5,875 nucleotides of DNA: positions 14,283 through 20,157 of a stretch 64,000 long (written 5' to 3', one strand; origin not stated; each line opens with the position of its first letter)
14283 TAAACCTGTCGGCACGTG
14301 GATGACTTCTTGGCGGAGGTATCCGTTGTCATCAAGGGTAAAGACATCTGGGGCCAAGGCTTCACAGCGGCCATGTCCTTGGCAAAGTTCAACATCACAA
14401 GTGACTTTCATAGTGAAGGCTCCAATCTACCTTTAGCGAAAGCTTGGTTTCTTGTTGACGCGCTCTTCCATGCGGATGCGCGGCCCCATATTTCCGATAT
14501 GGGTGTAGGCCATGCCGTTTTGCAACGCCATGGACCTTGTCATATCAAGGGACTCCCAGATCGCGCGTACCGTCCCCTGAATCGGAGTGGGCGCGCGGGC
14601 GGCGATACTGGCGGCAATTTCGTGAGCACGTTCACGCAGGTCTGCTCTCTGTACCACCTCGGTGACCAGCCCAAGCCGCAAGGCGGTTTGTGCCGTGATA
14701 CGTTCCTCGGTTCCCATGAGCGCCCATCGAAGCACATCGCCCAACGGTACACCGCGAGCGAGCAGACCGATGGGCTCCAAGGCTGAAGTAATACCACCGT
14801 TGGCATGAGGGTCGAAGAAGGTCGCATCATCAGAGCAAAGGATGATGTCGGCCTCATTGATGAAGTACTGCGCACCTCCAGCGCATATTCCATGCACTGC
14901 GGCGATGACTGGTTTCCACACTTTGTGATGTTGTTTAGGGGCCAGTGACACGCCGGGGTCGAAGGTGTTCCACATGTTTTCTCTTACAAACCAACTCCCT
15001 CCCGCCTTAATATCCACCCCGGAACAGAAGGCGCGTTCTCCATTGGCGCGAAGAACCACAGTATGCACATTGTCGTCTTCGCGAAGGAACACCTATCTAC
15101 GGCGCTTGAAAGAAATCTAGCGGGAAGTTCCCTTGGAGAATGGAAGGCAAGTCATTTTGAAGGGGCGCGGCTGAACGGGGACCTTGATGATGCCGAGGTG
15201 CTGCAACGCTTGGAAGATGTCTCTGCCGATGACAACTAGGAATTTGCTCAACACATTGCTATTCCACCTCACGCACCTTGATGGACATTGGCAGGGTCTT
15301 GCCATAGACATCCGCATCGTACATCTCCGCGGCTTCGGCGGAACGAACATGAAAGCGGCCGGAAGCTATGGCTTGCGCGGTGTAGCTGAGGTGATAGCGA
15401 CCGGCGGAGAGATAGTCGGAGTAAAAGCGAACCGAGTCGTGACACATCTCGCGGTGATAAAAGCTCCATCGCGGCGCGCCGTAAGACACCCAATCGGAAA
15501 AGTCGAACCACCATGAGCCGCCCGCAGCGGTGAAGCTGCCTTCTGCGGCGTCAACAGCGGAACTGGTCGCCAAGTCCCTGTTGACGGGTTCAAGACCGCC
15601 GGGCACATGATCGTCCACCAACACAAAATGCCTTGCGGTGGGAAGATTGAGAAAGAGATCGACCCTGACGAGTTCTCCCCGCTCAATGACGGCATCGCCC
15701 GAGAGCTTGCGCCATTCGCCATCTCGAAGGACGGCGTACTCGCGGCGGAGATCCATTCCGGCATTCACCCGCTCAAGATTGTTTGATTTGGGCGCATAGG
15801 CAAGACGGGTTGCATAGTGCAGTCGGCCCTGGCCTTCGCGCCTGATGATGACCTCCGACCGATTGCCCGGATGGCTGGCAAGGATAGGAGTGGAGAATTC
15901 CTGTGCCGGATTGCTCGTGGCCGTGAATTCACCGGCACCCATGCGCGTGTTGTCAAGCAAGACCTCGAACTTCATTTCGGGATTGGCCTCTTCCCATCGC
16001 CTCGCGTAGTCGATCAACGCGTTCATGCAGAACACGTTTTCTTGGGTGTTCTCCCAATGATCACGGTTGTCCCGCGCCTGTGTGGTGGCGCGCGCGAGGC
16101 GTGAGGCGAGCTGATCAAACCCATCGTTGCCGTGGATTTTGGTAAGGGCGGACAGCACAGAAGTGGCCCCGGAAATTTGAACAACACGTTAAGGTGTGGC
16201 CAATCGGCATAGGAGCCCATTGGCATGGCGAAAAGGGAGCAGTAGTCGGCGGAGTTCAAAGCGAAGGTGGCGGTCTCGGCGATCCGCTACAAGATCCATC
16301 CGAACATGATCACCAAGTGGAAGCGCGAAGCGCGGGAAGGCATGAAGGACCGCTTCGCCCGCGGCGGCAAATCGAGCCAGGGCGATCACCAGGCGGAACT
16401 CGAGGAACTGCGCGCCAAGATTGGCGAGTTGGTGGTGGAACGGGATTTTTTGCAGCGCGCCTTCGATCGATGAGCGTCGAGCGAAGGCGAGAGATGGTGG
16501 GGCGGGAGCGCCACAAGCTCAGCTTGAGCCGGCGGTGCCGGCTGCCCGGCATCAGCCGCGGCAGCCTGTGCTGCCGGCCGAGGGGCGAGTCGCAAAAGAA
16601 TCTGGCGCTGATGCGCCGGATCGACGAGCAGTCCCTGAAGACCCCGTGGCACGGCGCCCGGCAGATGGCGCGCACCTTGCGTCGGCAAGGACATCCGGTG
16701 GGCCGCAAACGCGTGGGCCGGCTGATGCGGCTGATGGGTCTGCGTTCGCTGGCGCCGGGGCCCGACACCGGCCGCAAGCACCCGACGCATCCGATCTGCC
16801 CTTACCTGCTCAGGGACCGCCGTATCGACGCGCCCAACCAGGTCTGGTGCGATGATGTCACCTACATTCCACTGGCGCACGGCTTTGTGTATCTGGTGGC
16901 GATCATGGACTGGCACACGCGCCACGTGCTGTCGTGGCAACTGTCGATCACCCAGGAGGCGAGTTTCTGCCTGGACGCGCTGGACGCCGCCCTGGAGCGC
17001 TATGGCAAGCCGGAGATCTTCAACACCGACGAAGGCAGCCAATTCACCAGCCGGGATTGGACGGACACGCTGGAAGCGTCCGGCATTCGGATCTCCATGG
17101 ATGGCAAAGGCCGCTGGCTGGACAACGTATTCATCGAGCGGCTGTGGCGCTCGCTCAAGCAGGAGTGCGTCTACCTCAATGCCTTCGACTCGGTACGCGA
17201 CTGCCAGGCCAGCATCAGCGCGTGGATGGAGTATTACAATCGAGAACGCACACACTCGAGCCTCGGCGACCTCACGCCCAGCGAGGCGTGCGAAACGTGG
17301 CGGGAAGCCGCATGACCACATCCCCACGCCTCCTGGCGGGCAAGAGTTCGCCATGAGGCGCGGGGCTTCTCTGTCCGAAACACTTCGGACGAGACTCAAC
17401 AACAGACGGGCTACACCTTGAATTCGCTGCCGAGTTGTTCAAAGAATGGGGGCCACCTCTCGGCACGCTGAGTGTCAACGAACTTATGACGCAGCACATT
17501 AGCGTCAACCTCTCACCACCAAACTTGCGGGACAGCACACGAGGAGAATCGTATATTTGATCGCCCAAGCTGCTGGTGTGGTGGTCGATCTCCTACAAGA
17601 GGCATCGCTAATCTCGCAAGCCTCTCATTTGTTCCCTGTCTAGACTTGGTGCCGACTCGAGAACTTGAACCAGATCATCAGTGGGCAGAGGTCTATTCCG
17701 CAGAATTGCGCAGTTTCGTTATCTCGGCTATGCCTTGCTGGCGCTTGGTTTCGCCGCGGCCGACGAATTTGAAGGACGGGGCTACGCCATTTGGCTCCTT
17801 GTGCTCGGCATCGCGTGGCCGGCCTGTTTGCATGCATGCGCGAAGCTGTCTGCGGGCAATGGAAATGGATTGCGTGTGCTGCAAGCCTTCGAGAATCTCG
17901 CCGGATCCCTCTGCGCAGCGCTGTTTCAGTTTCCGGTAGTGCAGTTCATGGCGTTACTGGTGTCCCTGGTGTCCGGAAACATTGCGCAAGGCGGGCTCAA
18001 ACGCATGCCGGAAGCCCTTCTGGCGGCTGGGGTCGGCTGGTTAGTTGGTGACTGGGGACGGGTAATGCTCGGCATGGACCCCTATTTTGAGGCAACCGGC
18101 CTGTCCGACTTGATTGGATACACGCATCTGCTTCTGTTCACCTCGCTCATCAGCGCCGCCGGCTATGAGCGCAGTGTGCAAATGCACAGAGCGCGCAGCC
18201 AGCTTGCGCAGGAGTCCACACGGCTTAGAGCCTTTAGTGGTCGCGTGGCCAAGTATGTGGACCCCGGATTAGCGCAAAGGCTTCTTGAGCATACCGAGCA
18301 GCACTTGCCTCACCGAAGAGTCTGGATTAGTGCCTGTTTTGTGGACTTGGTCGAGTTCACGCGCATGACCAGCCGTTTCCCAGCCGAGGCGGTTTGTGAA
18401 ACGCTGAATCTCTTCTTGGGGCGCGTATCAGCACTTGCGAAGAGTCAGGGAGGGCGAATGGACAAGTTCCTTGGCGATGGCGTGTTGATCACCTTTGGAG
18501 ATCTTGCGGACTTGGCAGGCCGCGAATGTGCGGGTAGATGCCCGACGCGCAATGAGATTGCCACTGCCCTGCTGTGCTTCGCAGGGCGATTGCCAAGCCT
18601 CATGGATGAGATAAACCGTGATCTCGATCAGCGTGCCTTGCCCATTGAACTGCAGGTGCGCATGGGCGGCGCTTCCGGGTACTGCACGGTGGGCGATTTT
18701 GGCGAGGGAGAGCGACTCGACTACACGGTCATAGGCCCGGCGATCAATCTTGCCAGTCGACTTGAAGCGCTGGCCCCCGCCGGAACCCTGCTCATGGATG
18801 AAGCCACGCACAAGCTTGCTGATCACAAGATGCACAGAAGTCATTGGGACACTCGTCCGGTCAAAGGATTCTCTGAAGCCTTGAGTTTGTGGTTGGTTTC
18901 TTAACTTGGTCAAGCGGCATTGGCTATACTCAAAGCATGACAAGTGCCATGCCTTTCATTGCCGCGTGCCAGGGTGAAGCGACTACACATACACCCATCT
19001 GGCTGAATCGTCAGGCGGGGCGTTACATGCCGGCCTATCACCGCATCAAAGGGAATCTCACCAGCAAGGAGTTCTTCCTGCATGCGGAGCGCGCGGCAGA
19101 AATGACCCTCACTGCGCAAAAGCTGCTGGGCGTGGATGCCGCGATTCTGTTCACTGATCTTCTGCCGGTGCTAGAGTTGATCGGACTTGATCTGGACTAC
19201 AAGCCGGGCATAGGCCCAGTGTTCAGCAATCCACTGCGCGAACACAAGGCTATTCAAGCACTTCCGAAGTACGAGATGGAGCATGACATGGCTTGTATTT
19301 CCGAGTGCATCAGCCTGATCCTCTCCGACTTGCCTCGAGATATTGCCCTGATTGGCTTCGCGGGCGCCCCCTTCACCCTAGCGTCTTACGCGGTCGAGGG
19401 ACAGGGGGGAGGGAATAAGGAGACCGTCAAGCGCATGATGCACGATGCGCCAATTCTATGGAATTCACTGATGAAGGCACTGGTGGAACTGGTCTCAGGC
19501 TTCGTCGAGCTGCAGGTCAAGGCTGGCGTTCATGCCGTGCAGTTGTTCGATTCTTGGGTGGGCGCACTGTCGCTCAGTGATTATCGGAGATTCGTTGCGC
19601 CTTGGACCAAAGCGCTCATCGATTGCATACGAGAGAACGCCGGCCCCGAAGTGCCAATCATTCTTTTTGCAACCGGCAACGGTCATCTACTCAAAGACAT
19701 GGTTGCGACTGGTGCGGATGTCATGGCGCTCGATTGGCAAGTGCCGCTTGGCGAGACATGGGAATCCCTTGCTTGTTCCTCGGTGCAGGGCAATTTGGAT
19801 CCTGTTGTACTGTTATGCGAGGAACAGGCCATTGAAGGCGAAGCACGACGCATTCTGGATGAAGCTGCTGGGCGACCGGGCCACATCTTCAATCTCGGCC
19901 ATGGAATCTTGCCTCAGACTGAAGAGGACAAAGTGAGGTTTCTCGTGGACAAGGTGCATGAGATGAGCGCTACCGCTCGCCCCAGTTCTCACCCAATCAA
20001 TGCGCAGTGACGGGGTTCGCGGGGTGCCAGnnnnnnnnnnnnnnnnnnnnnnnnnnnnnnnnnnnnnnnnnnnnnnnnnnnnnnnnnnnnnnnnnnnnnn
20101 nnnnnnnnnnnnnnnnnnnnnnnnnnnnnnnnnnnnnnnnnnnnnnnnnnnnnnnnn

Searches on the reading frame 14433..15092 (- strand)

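Call 20: search_protein_families(library=pfam, proteins=[window:14433-15092:-], max_evalue=0.01)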
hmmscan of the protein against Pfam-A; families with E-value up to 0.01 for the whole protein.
window:14433-15092:- (219 aa): 2 families
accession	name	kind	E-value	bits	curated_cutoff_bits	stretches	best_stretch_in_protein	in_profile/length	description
PF00378.25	ECH_1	-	7.3e-24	84.9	27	1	3-183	35-210/251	Enoyl-CoA hydratase/isomerase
PF16113.10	ECH_2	-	9.7e-11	42.2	27.2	1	4-168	31-192/335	Enoyl-CoA hydratase/isomerase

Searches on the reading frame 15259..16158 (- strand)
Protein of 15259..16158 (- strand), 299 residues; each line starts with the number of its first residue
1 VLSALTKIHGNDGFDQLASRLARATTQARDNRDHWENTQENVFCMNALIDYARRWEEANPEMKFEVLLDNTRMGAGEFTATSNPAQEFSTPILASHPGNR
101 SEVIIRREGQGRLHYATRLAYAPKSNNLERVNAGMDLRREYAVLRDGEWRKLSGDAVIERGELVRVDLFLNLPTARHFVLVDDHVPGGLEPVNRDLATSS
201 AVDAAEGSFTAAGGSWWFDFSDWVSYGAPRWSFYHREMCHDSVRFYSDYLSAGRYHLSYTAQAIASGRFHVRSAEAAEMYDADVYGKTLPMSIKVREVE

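Call 18: search_protein_families(library=ncbifam, proteins=[window:15259-16158:-])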
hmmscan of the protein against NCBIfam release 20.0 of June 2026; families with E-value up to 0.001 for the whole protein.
window:15259-16158:- (299 aa): 0 families

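Call 20: search_protein_families(library=pfam, proteins=[window:15259-16158:-], max_evalue=0.01)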
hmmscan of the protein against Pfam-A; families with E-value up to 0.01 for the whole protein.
window:15259-16158:- (299 aa): 1 family
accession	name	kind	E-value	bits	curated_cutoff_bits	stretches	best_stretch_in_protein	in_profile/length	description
PF17973.7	bMG10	-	6.7e-24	85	26.2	1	134-281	1-129/131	Bacterial Alpha-2-macroglobulin MG10 domain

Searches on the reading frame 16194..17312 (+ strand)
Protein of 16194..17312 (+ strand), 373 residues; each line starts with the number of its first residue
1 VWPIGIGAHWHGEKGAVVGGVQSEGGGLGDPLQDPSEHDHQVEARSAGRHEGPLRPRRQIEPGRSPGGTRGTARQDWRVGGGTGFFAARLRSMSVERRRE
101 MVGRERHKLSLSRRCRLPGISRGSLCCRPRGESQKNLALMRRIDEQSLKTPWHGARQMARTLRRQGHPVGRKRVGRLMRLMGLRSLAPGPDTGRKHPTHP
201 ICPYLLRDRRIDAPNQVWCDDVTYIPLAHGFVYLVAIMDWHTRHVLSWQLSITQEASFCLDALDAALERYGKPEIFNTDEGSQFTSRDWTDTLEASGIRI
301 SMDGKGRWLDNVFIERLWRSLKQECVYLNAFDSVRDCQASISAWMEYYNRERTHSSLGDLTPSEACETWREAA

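Call 86: search_protein_families(library=pfam, proteins=[window:16194-17312:+], max_evalue=0.001)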
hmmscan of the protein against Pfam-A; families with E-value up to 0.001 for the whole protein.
window:16194-17312:+ (373 aa): 5 families
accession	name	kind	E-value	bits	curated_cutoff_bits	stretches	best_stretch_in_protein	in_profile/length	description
PF00665.32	rve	-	4.1e-24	85.2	32.6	1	213-306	3-100/102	Integrase core domain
PF13683.12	rve_3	-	3.9e-18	65.4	26.5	1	297-362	2-67/67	Integrase core domain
PF13276.12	HTH_21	-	3.3e-12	46.9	28.1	1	136-187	3-56/60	HTH-like domain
PF13333.12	rve_2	-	1.6e-08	35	22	1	316-364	2-50/56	Integrase core domain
PF24764.1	rva_4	-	3.8e-06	27.2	26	1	211-332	4-125/194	Integrase core domain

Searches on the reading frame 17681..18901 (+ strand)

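Call 67: search_protein_families(library=ncbifam, proteins=[window:17681-18901:+], max_evalue=1e-10)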
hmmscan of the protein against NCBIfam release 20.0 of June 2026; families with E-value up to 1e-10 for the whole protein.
window:17681-18901:+ (407 aa): 0 families

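Call 86: search_protein_families(library=pfam, proteins=[window:17681-18901:+], max_evalue=0.001)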
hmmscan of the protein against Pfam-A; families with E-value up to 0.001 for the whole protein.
window:17681-18901:+ (407 aa): 1 family
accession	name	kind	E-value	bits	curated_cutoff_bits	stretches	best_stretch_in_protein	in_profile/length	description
PF00211.25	Guanylate_cyc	-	2.7e-10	40.6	21.9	1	216-400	9-176/183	Adenylate and Guanylate cyclase catalytic domain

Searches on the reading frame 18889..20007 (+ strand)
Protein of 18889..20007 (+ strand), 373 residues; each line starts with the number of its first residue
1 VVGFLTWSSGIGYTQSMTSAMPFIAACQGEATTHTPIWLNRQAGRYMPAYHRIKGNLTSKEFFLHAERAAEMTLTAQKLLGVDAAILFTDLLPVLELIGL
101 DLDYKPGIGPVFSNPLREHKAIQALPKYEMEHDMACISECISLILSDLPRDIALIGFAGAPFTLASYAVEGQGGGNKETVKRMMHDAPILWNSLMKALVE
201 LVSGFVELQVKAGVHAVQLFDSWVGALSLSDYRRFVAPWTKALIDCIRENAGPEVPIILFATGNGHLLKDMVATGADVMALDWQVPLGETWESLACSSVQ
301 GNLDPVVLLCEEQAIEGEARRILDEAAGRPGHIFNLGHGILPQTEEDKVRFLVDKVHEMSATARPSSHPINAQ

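Call 86: search_protein_families(library=pfam, proteins=[window:18889-20007:+], max_evalue=0.001)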
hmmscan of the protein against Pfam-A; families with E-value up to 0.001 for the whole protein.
window:18889-20007:+ (373 aa): 1 family
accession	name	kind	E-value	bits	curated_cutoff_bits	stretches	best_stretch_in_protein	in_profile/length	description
PF01208.23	URO-D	-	8e-103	344.5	23.9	1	21-358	4-345/346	Uroporphyrinogen decarboxylase (URO-D)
